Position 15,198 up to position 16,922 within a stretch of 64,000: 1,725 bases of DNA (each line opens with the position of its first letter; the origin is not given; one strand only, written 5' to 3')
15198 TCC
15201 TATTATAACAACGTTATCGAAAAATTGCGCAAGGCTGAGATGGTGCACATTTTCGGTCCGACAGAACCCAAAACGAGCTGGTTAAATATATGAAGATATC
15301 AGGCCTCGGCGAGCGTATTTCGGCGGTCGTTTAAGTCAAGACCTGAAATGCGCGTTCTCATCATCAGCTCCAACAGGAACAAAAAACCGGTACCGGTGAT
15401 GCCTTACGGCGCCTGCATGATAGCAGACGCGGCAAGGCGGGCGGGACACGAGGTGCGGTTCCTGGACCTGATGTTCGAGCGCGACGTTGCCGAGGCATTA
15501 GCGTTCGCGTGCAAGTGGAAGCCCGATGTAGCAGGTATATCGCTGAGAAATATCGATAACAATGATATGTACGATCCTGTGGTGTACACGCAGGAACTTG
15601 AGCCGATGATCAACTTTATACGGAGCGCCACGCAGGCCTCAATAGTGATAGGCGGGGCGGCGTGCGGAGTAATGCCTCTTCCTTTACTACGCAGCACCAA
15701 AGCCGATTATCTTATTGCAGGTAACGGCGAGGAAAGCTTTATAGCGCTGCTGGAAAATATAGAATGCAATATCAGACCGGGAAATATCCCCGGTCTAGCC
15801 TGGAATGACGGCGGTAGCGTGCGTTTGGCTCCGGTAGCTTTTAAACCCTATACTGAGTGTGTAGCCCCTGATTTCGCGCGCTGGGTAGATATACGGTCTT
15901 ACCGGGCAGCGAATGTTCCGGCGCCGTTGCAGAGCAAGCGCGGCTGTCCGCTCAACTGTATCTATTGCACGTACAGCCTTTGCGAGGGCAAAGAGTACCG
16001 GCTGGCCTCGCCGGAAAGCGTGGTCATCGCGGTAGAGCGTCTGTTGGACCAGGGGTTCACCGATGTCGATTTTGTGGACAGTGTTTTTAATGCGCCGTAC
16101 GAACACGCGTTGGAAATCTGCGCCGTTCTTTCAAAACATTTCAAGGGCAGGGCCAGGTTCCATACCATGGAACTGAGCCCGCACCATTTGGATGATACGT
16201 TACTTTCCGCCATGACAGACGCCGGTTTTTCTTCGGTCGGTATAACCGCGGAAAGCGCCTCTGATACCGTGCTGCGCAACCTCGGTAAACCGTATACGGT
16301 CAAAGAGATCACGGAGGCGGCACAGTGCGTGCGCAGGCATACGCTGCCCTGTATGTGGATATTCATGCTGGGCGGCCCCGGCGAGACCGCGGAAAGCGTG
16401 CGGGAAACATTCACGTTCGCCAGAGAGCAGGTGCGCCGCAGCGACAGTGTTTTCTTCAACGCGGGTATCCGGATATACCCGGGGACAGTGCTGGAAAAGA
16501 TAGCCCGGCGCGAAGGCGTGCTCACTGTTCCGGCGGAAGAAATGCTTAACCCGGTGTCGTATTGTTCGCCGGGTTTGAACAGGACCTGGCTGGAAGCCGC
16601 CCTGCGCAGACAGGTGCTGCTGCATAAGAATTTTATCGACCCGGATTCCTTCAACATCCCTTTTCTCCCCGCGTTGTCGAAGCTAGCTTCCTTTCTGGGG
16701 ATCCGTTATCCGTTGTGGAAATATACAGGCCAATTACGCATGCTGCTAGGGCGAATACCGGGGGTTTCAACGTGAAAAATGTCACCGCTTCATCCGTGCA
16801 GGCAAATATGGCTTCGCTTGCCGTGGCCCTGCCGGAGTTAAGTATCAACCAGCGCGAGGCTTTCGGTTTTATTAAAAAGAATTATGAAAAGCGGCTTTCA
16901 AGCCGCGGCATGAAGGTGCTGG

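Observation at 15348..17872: Cobalamin-type radical SAM enzyme translationally coupled to a type III polyketide synthase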

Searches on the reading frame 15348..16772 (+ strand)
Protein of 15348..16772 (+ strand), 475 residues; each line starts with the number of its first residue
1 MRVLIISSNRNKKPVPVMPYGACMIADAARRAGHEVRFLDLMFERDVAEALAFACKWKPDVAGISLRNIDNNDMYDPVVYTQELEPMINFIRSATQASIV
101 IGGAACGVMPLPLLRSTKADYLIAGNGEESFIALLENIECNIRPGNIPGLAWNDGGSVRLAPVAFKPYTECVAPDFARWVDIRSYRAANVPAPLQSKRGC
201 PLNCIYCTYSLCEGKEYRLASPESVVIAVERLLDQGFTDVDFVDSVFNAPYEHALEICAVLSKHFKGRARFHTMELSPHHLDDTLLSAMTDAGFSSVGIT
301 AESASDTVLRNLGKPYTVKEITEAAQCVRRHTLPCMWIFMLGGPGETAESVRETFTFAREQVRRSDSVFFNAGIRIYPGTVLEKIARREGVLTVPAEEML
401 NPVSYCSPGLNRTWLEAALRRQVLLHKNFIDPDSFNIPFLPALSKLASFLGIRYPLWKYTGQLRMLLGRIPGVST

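Call 3: search_protein_families(library=pfam, proteins=[window:15348-16772:+], max_evalue=0.01)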
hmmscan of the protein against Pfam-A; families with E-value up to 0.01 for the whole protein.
window:15348-16772:+ (475 aa): 2 families
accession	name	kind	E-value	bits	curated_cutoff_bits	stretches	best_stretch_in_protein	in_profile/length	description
PF04055.27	Radical_SAM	-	4e-20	73.1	29.5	1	198-357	5-165/166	Radical SAM superfamily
PF02310.24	B12-binding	-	8.2e-13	48.7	32.1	1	17-134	12-120/121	B12 binding domain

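Call 4: search_protein_families(library=ncbifam, proteins=[window:15348-16772:+], max_evalue=0.01)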
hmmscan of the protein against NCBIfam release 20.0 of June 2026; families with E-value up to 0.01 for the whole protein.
window:15348-16772:+ (475 aa): 30 families (the best 25 are shown)
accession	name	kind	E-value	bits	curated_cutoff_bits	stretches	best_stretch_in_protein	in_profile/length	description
TIGR04072.2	rSAM_ladder_B12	equivalog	1.3e-86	291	360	1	2-437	1-422/443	lipid biosynthesis B12-binding/radical SAM protein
TIGR04385.1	B12_rSAM_cofa1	equivalog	1.1e-43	150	450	1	17-405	18-412/438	B12 lower ligand biosynthesis radical SAM protein BzaD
TIGR04428.1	B12_rSAM_trp_MT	equivalog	6.3e-31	107.4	500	2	182-395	208-432/558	tryptophan 2-C-methyltransferase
TIGR04479.1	bcpD_PhpK_rSAM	subfamily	2.7e-24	85.4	600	1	81-360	124-408/504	PhpK family radical SAM P-methyltransferase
TIGR04013.1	B12_SAM_MJ_1487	hypoth_equivalog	4.2e-23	81.8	251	1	80-371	52-343/382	TIGR04013 family B12-binding domain/radical SAM domain-containing protein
NF033070.1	rSAM_AprD4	equivalog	3.9e-21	75.5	500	1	194-392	199-396/456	AprD4 family radical SAM diol-dehydratase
TIGR04014.1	B12_SAM_MJ_0865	equivalog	1.6e-20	73.3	360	1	19-386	11-358/434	methyl-coenzyme M reductase glutamine C-methyltransferase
TIGR03471.1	HpnJ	equivalog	8.3e-20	71.1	577.6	1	172-399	175-400/472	hopanoid biosynthesis associated radical SAM protein HpnJ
NF045585.1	rSAM_slr0320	equivalog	5.6e-17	61.4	775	1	95-394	137-445/511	photosystem II high light acclimation radical SAM protein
TIGR04367.1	HpnR_B12_rSAM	equivalog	6.9e-16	57.8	650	1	18-263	21-255/490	hopanoid C-3 methylase HpnR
TIGR03975.1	rSAM_ocin_1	subfamily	3.5e-15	55.5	281.85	1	94-353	155-422/606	RiPP maturation radical SAM C-methyltransferase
NF040546.1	rSAM_CUAEP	equivalog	6.2e-14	51.5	500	1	112-380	92-362/468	CUAEP/CCAEP-tail radical SAM (seleno)protein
NF038361.1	rSAM_Sden_1168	equivalog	6.3e-14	51.4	575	1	17-393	83-480/560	Sden_1168 family B12-binding radical SAM P-methyltransferase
TIGR02026.1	BchE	equivalog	1.4e-13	50.6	481.35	1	18-357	21-361/497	magnesium-protoporphyrin IX monomethyl ester anaerobic oxidative cyclase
NF050148.1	rSAM_ApyD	equivalog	2.1e-12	46.3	750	1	99-364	106-369/645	RiPP biosynthesis radical SAM protein ApyD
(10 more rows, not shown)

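Call 7: find_homologous_proteins(query=window:15348-16772:+)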
Query window:15348-16772:+ (475 aa): 1277 proteins with E <= 0.001 among 8000 candidates; the best 120 are listed.
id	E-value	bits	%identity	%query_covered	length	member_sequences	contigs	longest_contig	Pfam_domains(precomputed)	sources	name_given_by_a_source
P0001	0.0e+0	1097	100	100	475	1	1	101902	PF04055.28,PF02310.25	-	-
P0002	2.4e-168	579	68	77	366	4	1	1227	PF04055.28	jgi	jgi:radical SAM superfamily enzyme YgiQ (UPF0313 family)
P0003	3.1e-156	539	51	98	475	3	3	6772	PF04055.28,PF02310.25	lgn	-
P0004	2.1e-154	533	51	98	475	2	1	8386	PF04055.28,PF02310.25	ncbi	-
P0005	2.3e-154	533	52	95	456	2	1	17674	PF04055.28,PF02310.25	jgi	jgi:radical SAM superfamily enzyme YgiQ (UPF0313 family)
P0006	1.1e-150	521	51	99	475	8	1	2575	PF04055.28,PF02310.25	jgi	jgi:radical SAM superfamily enzyme YgiQ (UPF0313 family)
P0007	3.1e-150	519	51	98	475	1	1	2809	PF04055.28,PF02310.25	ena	-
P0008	3.5e-150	519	51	98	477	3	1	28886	PF04055.28,PF02310.25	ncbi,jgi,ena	-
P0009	3.5e-150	519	51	98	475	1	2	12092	PF04055.28,PF02310.25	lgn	-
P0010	5.9e-150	518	52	98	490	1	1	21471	PF04055.28,PF02310.25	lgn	-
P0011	2.3e-149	516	51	98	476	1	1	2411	PF04055.28,PF02310.25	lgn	-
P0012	2.1e-148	513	50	98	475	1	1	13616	PF04055.28,PF02310.25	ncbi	-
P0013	2.3e-148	513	49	98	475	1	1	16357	PF04055.28,PF02310.25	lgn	-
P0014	2.9e-148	513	50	98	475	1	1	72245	PF04055.28,PF02310.25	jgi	jgi:radical SAM superfamily enzyme YgiQ (UPF0313 family)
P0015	3.4e-148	512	50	98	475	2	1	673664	PF04055.28,PF02310.25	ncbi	-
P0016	6.4e-148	512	53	98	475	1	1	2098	PF04055.28,PF02310.25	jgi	jgi:radical SAM superfamily enzyme YgiQ (UPF0313 family)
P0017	7.3e-148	511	51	99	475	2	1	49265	PF04055.28,PF02310.25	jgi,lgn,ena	-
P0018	2.0e-147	510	49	98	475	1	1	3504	PF04055.28,PF02310.25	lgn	-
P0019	2.1e-147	510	50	98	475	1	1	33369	PF04055.28,PF02310.25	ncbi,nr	ncbi:MAG: cobalamin-dependent protein [Deltaproteobacteria bacterium]|nr:cobalamin-dependent protein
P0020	2.9e-147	509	51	98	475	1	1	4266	PF04055.28,PF02310.25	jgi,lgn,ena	-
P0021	5.9e-147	508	50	98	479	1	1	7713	PF04055.28,PF02310.25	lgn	-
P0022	7.8e-147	508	50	98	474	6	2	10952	PF04055.28,PF02310.25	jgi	jgi:radical SAM superfamily enzyme YgiQ (UPF0313 family)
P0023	1.1e-146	507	49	98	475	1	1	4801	PF04055.28,PF02310.25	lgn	-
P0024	2.1e-146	507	49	98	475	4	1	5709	PF04055.28,PF02310.25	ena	-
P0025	2.4e-146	506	51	98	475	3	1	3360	PF04055.28,PF02310.25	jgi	jgi:radical SAM superfamily enzyme YgiQ (UPF0313 family)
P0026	2.7e-146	506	48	99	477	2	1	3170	PF04055.28,PF02310.25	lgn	-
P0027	2.9e-146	506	50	98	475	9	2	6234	PF04055.28,PF02310.25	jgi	jgi:radical SAM superfamily enzyme YgiQ (UPF0313 family)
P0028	1.0e-145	504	49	98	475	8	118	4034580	PF04055.28,PF02310.25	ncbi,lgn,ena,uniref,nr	ncbi:MAG: B12-binding domain-containing radical SAM protein [Candidatus Brocadia sp. AMX2]|uniref:Ra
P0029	1.2e-145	504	50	97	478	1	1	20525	PF04055.28,PF02310.25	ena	-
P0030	1.5e-145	504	48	98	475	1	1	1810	PF04055.28,PF02310.25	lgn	-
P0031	1.7e-145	504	50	98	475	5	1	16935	PF04055.28,PF02310.25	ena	-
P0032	1.9e-145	503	50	98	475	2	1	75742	PF04055.28,PF02310.25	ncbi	ncbi:MAG: radical SAM protein [Nitrospirota bacterium]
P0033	2.7e-145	503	51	98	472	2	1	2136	PF04055.28,PF02310.25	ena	-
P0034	3.4e-145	503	49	99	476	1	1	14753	PF04055.28,PF02310.25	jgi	jgi:radical SAM superfamily enzyme YgiQ (UPF0313 family)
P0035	4.8e-145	502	49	98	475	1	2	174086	PF04055.28,PF02310.25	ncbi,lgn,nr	ncbi:MAG TPA: B12-binding domain-containing radical SAM protein [Candidatus Brocadiia bacterium]|nr:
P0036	6.8e-145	502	48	98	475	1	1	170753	PF04055.28,PF02310.25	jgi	jgi:radical SAM superfamily enzyme YgiQ (UPF0313 family)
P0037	7.1e-145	501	49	99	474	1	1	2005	PF04055.28,PF02310.25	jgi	jgi:radical SAM superfamily enzyme YgiQ (UPF0313 family)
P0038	7.3e-145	501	51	98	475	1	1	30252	PF04055.28,PF02310.25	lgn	-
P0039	7.7e-145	501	49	100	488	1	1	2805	PF04055.28,PF02310.25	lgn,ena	-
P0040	8.9e-145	501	51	97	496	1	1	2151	PF04055.28,PF02310.25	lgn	-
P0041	9.9e-145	501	50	98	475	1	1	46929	PF04055.28,PF02310.25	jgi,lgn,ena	-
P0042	1.4e-144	501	50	98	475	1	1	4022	PF04055.28,PF02310.25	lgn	-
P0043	1.5e-144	500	48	98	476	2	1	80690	PF04055.28,PF02310.25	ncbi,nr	ncbi:MAG: radical SAM protein [Nitrospirae bacterium]|nr:radical SAM protein [Nitrospirota bacterium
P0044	1.9e-144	500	49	99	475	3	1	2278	PF04055.28,PF02310.25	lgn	-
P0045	2.3e-144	500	49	98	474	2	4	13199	PF04055.28,PF02310.25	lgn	-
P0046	2.3e-144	500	49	98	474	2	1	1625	PF04055.28,PF02310.25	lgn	-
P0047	3.1e-144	499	48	99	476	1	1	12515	PF04055.28,PF02310.25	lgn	-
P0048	3.6e-144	499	50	98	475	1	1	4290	PF04055.28,PF02310.25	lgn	-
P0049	4.6e-144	499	50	98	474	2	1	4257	PF04055.28,PF02310.25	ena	-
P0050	5.4e-144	499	50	98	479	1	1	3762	PF04055.28,PF02310.25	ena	-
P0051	5.7e-144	498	47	100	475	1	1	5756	PF04055.28,PF02310.25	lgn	-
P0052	5.8e-144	498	48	100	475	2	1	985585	PF04055.28,PF02310.25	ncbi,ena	-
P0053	6.8e-144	498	50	100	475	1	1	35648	PF04055.28,PF02310.25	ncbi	-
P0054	7.0e-144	498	47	98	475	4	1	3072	PF04055.28,PF02310.25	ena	-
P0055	7.0e-144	498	50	98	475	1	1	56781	PF04055.28,PF02310.25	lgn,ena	-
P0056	7.4e-144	498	50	98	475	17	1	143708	PF04055.28,PF02310.25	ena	-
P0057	7.8e-144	498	49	99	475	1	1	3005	PF04055.28,PF02310.25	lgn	-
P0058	7.8e-144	498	51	98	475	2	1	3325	PF04055.28,PF02310.25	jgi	jgi:radical SAM superfamily enzyme YgiQ (UPF0313 family)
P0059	8.1e-144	498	48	100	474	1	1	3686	PF04055.28,PF02310.25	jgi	jgi:radical SAM superfamily enzyme YgiQ (UPF0313 family)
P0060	8.6e-144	498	50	100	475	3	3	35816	PF04055.28,PF02310.25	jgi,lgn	-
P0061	9.1e-144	498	49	100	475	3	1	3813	PF04055.28,PF02310.25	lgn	-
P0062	9.3e-144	498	49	98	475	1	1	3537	PF04055.28,PF02310.25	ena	-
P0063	9.6e-144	498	49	98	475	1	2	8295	PF04055.28,PF02310.25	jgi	jgi:radical SAM superfamily enzyme YgiQ (UPF0313 family)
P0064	9.7e-144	498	50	98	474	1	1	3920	PF04055.28,PF02310.25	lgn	-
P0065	1.4e-143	497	50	98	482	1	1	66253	PF04055.28,PF02310.25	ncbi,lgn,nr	ncbi:B12-binding domain-containing radical SAM protein [bacterium]|nr:MAG: B12-binding domain-contai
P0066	1.8e-143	497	50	98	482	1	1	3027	PF04055.28,PF02310.25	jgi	jgi:radical SAM superfamily enzyme YgiQ (UPF0313 family)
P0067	1.9e-143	497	48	98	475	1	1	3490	PF04055.28,PF02310.25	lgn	-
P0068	2.1e-143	497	50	98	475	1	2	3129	PF04055.28,PF02310.25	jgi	jgi:radical SAM superfamily enzyme YgiQ (UPF0313 family)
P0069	2.1e-143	497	50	98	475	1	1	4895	PF04055.28,PF02310.25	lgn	-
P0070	2.2e-143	497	46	98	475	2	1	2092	PF04055.28,PF02310.25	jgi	-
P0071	2.5e-143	496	50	99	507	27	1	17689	PF04055.28,PF02310.25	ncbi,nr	ncbi:MAG TPA: radical SAM protein [Desulfuromonadales bacterium]|nr:radical SAM protein [Desulfuromo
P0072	3.3e-143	496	50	99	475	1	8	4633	PF04055.28,PF02310.25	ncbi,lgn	-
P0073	3.7e-143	496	49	98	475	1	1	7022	PF04055.28,PF02310.25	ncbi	ncbi:MAG: B12-binding domain-containing radical SAM protein [Endomicrobiales bacterium]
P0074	4.0e-143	496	48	100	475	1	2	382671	PF04055.28,PF02310.25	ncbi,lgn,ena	-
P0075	4.9e-143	495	48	97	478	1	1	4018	PF04055.28,PF02310.25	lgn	-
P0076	6.5e-143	495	49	98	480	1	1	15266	PF04055.28,PF02310.25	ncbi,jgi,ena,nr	ncbi:MAG TPA: radical SAM protein [Dissulfurispiraceae bacterium]|nr:radical SAM protein [Dissulfuri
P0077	6.5e-143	495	48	98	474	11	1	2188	PF04055.28,PF02310.25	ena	-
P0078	8.3e-143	495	50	98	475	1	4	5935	PF04055.28,PF02310.25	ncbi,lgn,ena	-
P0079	9.4e-143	494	50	98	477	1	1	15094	PF04055.28,PF02310.25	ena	-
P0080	1.0e-142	494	50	98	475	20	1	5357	PF04055.28,PF02310.25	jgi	jgi:radical SAM superfamily enzyme YgiQ (UPF0313 family)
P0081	1.1e-142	494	50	97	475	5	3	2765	PF04055.28,PF02310.25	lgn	-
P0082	1.5e-142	494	51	99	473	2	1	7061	PF04055.28,PF02310.25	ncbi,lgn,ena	-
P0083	1.6e-142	494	46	98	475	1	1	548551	PF04055.28,PF02310.25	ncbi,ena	-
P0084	1.7e-142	494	50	98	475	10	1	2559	PF04055.28,PF02310.25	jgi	-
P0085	2.5e-142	493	48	98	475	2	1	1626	PF04055.28,PF02310.25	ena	-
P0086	2.7e-142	493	49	95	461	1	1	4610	PF04055.28,PF02310.25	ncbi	-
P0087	3.0e-142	493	51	98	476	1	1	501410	PF04055.28,PF02310.25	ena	-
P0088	3.5e-142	493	49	98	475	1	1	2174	PF04055.28,PF02310.25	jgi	-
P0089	4.0e-142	492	50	98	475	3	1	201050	PF04055.28,PF02310.25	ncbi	-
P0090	4.2e-142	492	49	98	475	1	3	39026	PF04055.28,PF02310.25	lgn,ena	-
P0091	4.2e-142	492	49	98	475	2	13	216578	PF04055.28,PF02310.25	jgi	-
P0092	4.4e-142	492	49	98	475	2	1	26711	PF04055.28,PF02310.25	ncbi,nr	ncbi:MAG: cobalamin-dependent protein [Deltaproteobacteria bacterium]|nr:cobalamin-dependent protein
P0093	4.5e-142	492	47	100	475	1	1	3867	PF04055.28,PF02310.25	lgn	-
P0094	4.6e-142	492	49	98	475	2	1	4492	PF04055.28,PF02310.25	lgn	-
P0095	4.7e-142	492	49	98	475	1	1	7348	PF04055.28,PF02310.25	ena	-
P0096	5.1e-142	492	49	98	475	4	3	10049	PF04055.28,PF02310.25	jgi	jgi:radical SAM superfamily enzyme YgiQ (UPF0313 family)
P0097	6.0e-142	492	49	98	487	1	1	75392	PF04055.28,PF02310.25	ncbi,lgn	-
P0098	6.4e-142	492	49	98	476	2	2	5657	PF04055.28,PF19864.6,PF02310.25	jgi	jgi:radical SAM superfamily enzyme YgiQ (UPF0313 family)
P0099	7.8e-142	491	50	98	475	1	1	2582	PF04055.28,PF02310.25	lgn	-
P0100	8.3e-142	491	49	98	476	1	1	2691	PF04055.28,PF02310.25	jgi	jgi:radical SAM superfamily enzyme YgiQ (UPF0313 family)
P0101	8.8e-142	491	49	96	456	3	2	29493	PF04055.28,PF02310.25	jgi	-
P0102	1.0e-141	491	48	98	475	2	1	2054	PF04055.28,PF02310.25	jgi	-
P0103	1.1e-141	491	50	100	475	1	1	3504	PF04055.28,PF02310.25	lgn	-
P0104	1.5e-141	491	48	98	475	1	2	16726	PF04055.28,PF02310.25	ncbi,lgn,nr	ncbi:MAG: radical SAM protein [Deltaproteobacteria bacterium]|nr:radical SAM protein [Deltaproteobac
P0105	1.5e-141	490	49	98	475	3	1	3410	PF04055.28,PF02310.25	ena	-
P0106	1.5e-141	490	49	100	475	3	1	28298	PF04055.28,PF02310.25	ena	-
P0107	1.7e-141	490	48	98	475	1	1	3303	PF04055.28,PF02310.25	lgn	-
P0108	1.7e-141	490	49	99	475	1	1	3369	PF04055.28,PF02310.25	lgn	-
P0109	1.9e-141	490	49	98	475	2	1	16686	PF04055.28,PF02310.25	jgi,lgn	-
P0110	2.2e-141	490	48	100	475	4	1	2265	PF04055.28,PF02310.25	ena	-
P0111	2.3e-141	490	50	97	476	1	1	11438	PF04055.28,PF02310.25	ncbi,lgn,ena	-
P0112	2.3e-141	490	48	99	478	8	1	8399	PF04055.28,PF02310.25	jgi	-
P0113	2.5e-141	490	51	97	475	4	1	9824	PF04055.28,PF02310.25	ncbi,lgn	ncbi:MAG: radical SAM protein [Elusimicrobiota bacterium]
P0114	2.6e-141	490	49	100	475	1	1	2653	PF04055.28,PF02310.25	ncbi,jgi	jgi:radical SAM superfamily enzyme YgiQ (UPF0313 family)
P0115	2.6e-141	490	49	98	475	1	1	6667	PF04055.28,PF02310.25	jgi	jgi:radical SAM superfamily enzyme YgiQ (UPF0313 family)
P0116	2.9e-141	490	49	100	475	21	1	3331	PF04055.28,PF02310.25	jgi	-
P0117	3.4e-141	489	50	98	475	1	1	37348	PF04055.28,PF02310.25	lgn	-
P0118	3.6e-141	489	49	98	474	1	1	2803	PF04055.28,PF02310.25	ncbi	-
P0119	3.8e-141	489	47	100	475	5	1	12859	PF04055.28,PF02310.25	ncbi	-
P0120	3.9e-141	489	49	98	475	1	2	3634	PF04055.28,PF02310.25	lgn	-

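Call 10: find_encoding_contigs(protein=P0028, flank=8000, max_places=2)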
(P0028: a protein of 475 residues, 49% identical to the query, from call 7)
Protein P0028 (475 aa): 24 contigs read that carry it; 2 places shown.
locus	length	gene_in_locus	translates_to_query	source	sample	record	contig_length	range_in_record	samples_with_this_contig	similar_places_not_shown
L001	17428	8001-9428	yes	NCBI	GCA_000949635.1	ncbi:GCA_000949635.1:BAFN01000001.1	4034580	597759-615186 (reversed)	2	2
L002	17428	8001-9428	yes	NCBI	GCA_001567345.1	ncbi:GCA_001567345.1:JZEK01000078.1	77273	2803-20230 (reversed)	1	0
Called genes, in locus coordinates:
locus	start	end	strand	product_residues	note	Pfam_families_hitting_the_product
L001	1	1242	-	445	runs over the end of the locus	PF02386:TrkH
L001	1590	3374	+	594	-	PF04405:ScdA_N (faint), PF05940:NnrS (weak), PF08984:DUF1858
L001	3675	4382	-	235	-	-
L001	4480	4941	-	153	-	-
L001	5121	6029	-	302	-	PF12760:Zn_ribbon_IS1595, PF12762:DDE_Tnp_IS1595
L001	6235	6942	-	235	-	PF01904:DUF72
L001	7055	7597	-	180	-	PF07998:Peptidase_M54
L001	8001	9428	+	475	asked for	PF02310:B12-binding, PF04055:Radical_SAM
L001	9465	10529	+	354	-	PF00195:Chal_sti_synt_N, PF08392:FAE1_CUT1_RppA, PF02797:Chal_sti_synt_C, PF08541:ACP_syn_III_C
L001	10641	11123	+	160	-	PF00383:dCMP_cyt_deam_1, PF14437:MafB19-deam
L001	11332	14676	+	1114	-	PF22590:Cas3-like_C_2 (faint), PF17757:UvrB_inter, PF02559:CarD_TRCF_RID, PF00270:DEAD, PF04851:ResIII, PF00271:Helicase_C, PF03461:TRCF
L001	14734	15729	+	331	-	PF13624:SurA_N_3 (weak), PF13145:Rotamase_2, PF13616:Rotamase_3, PF00639:Rotamase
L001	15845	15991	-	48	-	-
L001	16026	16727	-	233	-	-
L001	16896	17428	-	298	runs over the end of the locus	PF01040:UbiA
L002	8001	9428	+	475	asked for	PF02310:B12-binding, PF04055:Radical_SAM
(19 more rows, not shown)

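Call 11: find_encoding_contigs(protein=P0015, flank=8000, max_places=2)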
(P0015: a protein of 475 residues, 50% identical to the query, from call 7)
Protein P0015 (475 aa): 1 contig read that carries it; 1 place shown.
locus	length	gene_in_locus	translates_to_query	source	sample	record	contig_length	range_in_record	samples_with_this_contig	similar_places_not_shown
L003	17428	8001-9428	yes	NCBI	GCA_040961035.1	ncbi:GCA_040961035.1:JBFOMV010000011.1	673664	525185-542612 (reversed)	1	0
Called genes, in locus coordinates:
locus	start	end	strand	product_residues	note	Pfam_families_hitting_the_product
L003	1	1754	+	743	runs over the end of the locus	PF00723:Glyco_hydro_15, PF00037:Fer4 (faint), PF12838:Fer4_7 (faint), PF12837:Fer4_6 (faint)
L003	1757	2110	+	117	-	PF08761:dUTPase_2 (weak), PF12643:MazG-like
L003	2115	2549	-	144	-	-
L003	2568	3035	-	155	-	-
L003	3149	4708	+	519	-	PF02878:PGM_PMM_I, PF02879:PGM_PMM_II, PF02880:PGM_PMM_III, PF00408:PGM_PMM_IV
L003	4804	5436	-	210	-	-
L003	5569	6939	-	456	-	PF05201:GlutR_N, PF01488:Shikimate_DH, PF03807:F420_oxidored (weak), PF00745:GlutR_dimer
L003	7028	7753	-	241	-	PF13241:NAD_binding_7, PF14824:Sirohm_synth_M (weak)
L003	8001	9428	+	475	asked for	PF02310:B12-binding, PF04055:Radical_SAM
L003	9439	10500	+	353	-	PF00195:Chal_sti_synt_N, PF08392:FAE1_CUT1_RppA, PF08545:ACP_syn_III (faint), PF02797:Chal_sti_synt_C, PF08541:ACP_syn_III_C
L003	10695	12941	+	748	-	PF03176:MMPL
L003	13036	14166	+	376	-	PF09924:LPG_synthase_C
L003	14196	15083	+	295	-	PF05096:Glu_cyclase_2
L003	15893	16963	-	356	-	PF05359:DUF748 (weak)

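Call 12: find_encoding_contigs(protein=P0032, flank=8000, max_places=2)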
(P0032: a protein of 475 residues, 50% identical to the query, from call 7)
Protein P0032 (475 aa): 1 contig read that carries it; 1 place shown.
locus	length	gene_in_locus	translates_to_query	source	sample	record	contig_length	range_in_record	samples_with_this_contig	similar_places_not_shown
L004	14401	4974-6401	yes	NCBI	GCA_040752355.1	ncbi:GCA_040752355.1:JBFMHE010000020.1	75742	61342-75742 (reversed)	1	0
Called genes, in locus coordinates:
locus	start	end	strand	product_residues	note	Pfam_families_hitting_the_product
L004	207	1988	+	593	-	PF00912:Transgly, PF00905:Transpeptidase, PF13354:Beta-lactamase2 (weak)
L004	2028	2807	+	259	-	PF00142:Fer4_NifH (faint), PF01656:CbiA, PF02374:ArsA_ATPase (weak), PF06564:CBP_BcsQ, PF09140:MipZ (faint), PF10609:ParA (weak), PF13614:AAA_31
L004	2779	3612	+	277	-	PF02195:ParB_N, PF17762:HTH_ParB, PF23552:ParB_C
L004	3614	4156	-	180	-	PF00657:Lipase_GDSL, PF13472:Lipase_GDSL_2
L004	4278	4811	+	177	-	PF04893:Yip1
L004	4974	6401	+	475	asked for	PF02310:B12-binding, PF04055:Radical_SAM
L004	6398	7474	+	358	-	PF00195:Chal_sti_synt_N, PF08392:FAE1_CUT1_RppA, PF08545:ACP_syn_III (weak), PF02797:Chal_sti_synt_C, PF08541:ACP_syn_III_C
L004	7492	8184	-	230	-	PF07589:PEP_exosort_dom (weak)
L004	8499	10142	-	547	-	PF06418:CTP_synth_N, PF00117:GATase, PF07722:Peptidase_C26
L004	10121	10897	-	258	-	PF02348:CTP_transf_3, PF12804:NTP_transf_3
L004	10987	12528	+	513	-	PF20154:LNT_N, PF00795:CN_hydrolase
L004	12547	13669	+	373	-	PF03462:PCRF, PF00472:RF-1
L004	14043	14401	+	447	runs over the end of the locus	PF11638:DnaA_N, PF01695:IstB_IS21 (weak), PF00308:Bac_DnaA, PF00004:AAA (faint), PF08299:Bac_DnaA_C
